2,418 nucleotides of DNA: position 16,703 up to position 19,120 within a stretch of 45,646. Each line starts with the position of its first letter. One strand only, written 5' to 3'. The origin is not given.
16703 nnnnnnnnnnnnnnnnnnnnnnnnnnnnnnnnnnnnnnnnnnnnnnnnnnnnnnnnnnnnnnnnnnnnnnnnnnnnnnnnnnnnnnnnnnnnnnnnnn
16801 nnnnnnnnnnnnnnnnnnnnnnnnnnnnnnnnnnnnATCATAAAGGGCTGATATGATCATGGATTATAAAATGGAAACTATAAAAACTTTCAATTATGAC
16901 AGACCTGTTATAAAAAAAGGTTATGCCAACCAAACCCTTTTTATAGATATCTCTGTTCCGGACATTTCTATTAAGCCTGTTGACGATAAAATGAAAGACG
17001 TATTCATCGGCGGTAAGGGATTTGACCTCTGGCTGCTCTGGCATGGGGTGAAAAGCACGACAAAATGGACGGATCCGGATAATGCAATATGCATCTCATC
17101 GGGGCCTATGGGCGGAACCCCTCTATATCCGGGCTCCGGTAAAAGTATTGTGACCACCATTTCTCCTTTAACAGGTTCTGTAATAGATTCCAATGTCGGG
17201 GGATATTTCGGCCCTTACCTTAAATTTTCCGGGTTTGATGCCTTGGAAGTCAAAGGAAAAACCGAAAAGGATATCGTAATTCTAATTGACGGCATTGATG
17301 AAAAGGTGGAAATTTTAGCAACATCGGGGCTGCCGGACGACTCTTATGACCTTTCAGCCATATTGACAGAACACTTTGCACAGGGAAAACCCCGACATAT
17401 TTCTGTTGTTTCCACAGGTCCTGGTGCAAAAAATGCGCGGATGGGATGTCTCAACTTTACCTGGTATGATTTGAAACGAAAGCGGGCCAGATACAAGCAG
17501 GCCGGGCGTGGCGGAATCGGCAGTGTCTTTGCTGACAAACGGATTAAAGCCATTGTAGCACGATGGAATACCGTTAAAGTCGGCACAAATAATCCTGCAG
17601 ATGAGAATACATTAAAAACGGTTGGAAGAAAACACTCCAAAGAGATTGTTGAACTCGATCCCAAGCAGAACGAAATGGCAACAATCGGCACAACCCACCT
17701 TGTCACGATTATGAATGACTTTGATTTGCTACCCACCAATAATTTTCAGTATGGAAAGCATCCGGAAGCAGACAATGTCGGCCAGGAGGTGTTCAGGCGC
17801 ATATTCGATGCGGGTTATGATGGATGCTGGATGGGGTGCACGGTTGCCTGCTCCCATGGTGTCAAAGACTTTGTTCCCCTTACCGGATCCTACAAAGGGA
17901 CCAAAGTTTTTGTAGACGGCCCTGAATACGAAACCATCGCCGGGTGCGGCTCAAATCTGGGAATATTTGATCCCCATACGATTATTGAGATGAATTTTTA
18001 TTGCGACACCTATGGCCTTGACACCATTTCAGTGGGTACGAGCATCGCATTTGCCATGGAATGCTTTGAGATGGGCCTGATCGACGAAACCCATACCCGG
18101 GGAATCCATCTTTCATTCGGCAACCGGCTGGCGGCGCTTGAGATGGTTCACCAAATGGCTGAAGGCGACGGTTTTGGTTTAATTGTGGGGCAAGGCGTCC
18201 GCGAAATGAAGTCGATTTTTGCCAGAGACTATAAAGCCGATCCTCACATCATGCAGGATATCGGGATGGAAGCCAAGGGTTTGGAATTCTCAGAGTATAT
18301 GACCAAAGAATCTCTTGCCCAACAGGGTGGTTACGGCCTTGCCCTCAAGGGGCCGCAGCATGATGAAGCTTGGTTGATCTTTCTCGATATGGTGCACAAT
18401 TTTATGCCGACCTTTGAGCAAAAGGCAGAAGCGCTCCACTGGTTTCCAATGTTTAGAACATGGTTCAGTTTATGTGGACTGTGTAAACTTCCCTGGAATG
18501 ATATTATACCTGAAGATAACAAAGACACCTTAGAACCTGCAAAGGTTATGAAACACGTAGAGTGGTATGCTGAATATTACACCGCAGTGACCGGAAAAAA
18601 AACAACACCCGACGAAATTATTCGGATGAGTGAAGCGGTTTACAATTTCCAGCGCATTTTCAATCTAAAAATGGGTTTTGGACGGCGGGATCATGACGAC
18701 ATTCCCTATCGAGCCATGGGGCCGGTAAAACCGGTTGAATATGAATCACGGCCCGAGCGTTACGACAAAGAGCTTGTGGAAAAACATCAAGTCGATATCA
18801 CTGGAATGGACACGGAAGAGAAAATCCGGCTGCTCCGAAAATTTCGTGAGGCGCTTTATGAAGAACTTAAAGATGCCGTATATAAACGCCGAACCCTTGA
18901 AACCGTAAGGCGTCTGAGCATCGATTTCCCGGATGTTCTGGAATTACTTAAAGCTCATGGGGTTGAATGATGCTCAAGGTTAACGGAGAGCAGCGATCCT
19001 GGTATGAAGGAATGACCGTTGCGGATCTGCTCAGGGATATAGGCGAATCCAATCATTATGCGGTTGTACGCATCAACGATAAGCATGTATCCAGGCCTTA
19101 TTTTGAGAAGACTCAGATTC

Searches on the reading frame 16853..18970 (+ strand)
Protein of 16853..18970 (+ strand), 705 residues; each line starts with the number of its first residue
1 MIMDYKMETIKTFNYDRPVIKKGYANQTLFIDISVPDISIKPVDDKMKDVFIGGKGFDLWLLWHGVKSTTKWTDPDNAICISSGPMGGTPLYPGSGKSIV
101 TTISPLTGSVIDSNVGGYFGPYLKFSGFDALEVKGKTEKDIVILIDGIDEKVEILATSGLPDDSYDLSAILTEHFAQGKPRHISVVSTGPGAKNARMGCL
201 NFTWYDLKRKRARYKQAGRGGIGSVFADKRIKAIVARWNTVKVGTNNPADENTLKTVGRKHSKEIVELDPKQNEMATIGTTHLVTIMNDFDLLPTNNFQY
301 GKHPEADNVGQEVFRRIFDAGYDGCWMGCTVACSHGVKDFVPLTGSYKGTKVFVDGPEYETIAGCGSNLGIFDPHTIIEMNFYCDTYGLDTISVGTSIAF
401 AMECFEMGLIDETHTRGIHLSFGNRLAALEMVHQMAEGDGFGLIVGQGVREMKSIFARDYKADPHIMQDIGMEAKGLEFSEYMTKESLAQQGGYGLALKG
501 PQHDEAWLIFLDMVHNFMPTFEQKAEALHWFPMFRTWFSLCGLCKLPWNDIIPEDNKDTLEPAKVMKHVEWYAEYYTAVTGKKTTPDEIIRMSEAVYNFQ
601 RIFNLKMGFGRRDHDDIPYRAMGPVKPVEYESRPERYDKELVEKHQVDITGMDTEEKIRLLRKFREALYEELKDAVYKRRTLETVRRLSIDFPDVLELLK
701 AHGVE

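Call 52: search_protein_families(library=ncbifam, proteins=[window:16853-18970:+], max_evalue=1e-25)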
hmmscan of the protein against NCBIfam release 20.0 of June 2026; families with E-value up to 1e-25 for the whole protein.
window:16853-18970:+ (705 aa): 0 families

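Call 53: search_protein_families(library=pfam, proteins=[window:16853-18970:+], max_evalue=0.00001)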
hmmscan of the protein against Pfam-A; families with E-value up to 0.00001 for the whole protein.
window:16853-18970:+ (705 aa): 2 families
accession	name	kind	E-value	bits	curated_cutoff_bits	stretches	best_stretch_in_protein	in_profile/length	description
PF01314.23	AFOR_C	-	2.6e-94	317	27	1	259-626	4-345/385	Aldehyde ferredoxin oxidoreductase, domains 2 & 3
PF02730.20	AFOR_N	-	3.3e-47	161.3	29.8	1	27-237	2-197/199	Aldehyde ferredoxin oxidoreductase, N-terminal domain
